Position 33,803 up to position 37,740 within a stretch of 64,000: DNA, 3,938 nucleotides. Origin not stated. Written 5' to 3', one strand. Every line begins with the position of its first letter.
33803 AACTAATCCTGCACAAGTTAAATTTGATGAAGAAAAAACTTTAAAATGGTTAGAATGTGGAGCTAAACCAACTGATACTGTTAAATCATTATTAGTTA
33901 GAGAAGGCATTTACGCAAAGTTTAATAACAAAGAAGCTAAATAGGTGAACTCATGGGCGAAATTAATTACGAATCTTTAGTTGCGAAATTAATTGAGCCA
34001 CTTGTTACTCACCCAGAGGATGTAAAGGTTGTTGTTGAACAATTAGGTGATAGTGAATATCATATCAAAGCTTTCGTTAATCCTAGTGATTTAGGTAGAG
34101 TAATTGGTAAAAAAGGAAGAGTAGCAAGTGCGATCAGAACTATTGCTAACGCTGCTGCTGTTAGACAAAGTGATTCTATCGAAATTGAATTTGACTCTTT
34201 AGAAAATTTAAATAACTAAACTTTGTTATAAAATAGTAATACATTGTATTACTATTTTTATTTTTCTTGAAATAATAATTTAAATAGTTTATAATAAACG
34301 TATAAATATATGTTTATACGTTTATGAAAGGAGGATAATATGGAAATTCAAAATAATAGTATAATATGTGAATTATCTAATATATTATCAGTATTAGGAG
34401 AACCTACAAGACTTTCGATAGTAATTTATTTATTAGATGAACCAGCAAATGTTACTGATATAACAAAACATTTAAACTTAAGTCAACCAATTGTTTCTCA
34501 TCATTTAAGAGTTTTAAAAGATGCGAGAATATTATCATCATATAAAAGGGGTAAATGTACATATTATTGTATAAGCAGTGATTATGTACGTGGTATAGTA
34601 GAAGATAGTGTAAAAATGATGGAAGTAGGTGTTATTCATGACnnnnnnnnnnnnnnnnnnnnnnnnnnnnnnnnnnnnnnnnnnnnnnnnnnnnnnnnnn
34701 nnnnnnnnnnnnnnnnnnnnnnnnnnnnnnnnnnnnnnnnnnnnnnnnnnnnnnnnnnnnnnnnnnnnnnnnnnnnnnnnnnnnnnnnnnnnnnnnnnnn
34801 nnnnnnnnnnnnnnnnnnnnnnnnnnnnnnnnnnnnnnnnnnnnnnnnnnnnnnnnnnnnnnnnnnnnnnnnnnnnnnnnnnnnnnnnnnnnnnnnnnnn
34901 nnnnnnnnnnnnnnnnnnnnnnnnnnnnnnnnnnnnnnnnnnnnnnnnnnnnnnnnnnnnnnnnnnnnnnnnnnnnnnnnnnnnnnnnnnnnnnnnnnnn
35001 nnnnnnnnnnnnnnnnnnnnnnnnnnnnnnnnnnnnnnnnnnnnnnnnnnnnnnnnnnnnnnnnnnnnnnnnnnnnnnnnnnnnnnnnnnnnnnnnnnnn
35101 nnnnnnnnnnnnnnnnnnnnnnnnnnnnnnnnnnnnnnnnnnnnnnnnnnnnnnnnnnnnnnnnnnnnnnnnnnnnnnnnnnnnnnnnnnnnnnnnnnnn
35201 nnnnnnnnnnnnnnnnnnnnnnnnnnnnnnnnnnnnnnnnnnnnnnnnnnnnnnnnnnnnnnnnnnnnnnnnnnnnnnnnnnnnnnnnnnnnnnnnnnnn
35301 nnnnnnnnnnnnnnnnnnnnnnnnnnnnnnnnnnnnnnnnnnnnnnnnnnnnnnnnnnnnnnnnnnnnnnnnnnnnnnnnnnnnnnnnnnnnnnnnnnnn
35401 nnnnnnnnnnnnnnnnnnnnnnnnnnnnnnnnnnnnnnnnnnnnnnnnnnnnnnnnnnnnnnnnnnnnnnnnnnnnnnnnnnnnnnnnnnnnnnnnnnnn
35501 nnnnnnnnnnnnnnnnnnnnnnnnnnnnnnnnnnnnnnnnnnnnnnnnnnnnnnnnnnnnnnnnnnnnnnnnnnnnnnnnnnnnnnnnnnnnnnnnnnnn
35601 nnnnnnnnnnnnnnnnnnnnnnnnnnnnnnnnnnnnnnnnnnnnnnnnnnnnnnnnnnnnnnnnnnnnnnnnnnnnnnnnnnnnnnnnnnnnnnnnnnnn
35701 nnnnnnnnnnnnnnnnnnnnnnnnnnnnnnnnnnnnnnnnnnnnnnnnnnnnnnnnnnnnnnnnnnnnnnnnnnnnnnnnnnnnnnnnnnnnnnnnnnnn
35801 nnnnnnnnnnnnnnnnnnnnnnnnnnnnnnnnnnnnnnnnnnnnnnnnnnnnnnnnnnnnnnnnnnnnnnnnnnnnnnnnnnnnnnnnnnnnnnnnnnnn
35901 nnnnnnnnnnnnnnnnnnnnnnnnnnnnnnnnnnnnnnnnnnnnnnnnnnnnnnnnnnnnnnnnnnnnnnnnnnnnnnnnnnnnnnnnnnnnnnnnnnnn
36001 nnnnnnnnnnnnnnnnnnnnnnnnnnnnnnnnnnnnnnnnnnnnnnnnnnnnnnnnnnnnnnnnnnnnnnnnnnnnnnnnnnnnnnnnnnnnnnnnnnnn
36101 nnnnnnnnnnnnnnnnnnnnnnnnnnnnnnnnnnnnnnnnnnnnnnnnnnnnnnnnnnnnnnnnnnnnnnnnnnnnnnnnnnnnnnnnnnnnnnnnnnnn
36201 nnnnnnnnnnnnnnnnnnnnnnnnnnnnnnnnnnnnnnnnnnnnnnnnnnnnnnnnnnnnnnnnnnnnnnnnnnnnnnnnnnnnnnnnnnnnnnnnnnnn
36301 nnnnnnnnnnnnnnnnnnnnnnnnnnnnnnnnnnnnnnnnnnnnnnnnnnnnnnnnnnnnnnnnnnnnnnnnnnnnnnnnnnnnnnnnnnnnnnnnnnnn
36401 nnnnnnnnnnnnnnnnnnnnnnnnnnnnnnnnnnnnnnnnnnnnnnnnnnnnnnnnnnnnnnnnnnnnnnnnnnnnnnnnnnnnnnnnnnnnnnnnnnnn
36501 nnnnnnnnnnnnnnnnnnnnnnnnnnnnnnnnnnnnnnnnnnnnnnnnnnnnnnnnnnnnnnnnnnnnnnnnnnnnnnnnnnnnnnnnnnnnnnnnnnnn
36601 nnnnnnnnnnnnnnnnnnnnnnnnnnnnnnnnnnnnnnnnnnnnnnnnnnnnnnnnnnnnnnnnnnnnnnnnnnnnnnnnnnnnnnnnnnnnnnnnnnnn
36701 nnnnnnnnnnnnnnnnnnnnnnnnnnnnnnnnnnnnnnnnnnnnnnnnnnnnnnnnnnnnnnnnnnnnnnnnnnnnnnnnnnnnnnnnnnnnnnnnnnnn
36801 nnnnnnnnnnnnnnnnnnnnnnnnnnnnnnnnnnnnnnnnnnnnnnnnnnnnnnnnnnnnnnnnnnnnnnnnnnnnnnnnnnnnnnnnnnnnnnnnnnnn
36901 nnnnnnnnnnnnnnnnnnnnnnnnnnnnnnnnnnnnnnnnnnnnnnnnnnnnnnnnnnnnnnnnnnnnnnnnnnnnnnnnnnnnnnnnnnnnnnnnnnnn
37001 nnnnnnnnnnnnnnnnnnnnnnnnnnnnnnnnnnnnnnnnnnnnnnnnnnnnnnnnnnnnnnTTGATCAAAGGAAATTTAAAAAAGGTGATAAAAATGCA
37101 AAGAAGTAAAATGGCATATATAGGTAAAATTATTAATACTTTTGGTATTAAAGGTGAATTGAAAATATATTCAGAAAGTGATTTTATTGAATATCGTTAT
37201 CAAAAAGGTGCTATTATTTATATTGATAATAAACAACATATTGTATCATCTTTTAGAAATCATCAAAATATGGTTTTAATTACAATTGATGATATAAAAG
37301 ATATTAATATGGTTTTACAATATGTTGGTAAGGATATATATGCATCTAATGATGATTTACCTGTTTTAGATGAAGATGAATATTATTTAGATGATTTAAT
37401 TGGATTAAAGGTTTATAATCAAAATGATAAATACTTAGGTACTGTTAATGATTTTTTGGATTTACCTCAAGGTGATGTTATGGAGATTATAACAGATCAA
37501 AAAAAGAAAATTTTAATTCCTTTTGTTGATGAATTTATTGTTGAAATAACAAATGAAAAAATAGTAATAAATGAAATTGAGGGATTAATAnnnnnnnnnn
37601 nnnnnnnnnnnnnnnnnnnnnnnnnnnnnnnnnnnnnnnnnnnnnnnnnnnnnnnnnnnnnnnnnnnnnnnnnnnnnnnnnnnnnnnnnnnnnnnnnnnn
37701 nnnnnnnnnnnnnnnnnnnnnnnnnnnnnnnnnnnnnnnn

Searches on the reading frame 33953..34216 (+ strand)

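Call 6: search_protein_families(library=ncbifam, proteins=[window:33953-34216:+], max_evalue=0.01)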
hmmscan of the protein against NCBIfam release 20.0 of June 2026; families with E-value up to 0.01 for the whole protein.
window:33953-34216:+ (88 aa): 4 families
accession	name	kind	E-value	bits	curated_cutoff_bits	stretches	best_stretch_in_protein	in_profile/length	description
NF001748.0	PRK00468.1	equivalog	4.9e-15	55.6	106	1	8-79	3-73/75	KH domain-containing protein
NF002761.0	PRK02821.1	equivalog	7.6e-14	51.5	106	1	10-69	6-64/77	RNA-binding protein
NF002201.0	PRK01064.1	equivalog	4.2e-10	39.9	85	1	9-79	4-73/78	hypothetical protein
NF041568.1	Jag_EloR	equivalog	0.0041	17.1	145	1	24-81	75-133/203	RNA-binding cell elongation regulator Jag/EloR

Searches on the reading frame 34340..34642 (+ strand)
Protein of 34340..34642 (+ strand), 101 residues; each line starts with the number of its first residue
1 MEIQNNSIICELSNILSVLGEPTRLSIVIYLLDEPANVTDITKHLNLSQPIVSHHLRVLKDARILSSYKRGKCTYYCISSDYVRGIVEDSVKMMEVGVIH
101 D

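Call 6: search_protein_families(library=ncbifam, proteins=[window:34340-34642:+], max_evalue=0.01)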
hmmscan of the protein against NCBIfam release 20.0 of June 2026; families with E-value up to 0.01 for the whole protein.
window:34340-34642:+ (101 aa): 12 families
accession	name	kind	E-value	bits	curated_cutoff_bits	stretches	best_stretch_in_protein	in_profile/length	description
NF033788.1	HTH_metalloreg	subfamily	1.3e-21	76.1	55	1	13-86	2-76/77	metalloregulator ArsR/SmtB family transcription factor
NF033789.1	repress_SdpR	subfamily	2.2e-13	49.9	100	1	18-83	4-69/79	autorepressor SdpR family transcription factor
NF045707.1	Dbac_1936_reg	equivalog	1.1e-11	44.6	115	1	17-89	12-84/99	ArsR/SmtB-type metalloregulator TsoR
NF040642.1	sulf_sens_BigR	equivalog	5.6e-11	42.4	155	1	10-87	8-85/95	sulfite-sensing transcriptional repressor BigR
NF047906.1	CdPbTransRegCmtR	equivalog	1.6e-09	37.6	150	1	17-92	16-91/104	Cd(II)/Pb(II)-sensing metalloregulatory transcriptional regulator CmtR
NF041413.1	ArsR_Rv2640c_fam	equivalog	1.7e-09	38.1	155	1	11-84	31-107/118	Rv2640c family ArsR-like transcriptional regulator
NF007528.0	PRK10141.1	subfamily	6.3e-09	35.7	97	1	15-80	9-75/117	metalloregulator ArsR/SmtB family transcription factor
NF052532.1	TransRegPagRBaca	equivalog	8.2e-09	35.5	170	1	7-87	12-92/99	transcriptional repressor PagR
NF053602.1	Phr_regulator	exception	1e-06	28.5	320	1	11-67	1-57/191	heat shock transcription regulator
TIGR01884.1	cas_HTH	subfamily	5.4e-05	22.7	60.2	1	23-74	143-196/202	CRISPR-associated CARF protein Csa3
NF053755.1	MsvR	equivalog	6e-05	22.8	220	1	16-85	7-79/236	transcriptional factor MsvR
TIGR00278.2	TIGR00278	equivalog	0.0094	15.8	40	0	63-88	13-38/64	membrane protein insertion efficiency factor YidD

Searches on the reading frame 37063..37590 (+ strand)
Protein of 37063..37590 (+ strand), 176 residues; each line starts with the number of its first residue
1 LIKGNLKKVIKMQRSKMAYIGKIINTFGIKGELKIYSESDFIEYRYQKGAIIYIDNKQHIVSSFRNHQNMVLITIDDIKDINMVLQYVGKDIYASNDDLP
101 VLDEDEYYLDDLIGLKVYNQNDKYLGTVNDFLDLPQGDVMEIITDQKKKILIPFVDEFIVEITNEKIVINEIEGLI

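Call 6: search_protein_families(library=ncbifam, proteins=[window:37063-37590:+], max_evalue=0.01)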
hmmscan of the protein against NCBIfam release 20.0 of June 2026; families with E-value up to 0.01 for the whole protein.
window:37063-37590:+ (176 aa): 6 families
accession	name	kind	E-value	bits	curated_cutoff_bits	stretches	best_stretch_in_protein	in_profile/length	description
TIGR02273.1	16S_RimM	equivalog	9.5e-40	135.7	66.2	1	19-169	3-158/166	ribosome maturation factor RimM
NF011184.0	PRK14590.1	equivalog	2.9e-17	62.8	189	1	18-172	6-168/176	16S rRNA-processing protein RimM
NF011186.0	PRK14592.1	equivalog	3.4e-17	62.7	190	1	15-170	3-161/171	16S rRNA-processing protein RimM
NF010403.0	PRK13829.1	equivalog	9.9e-17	60.9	145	1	17-160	7-148/177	16S rRNA-processing protein RimM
NF011185.0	PRK14591.1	equivalog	8e-13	48.8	223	1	19-169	7-163/169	16S rRNA-processing protein RimM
NF011188.0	PRK14594.1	equivalog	5e-10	39.6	174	1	21-169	5-157/166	16S rRNA-processing protein RimM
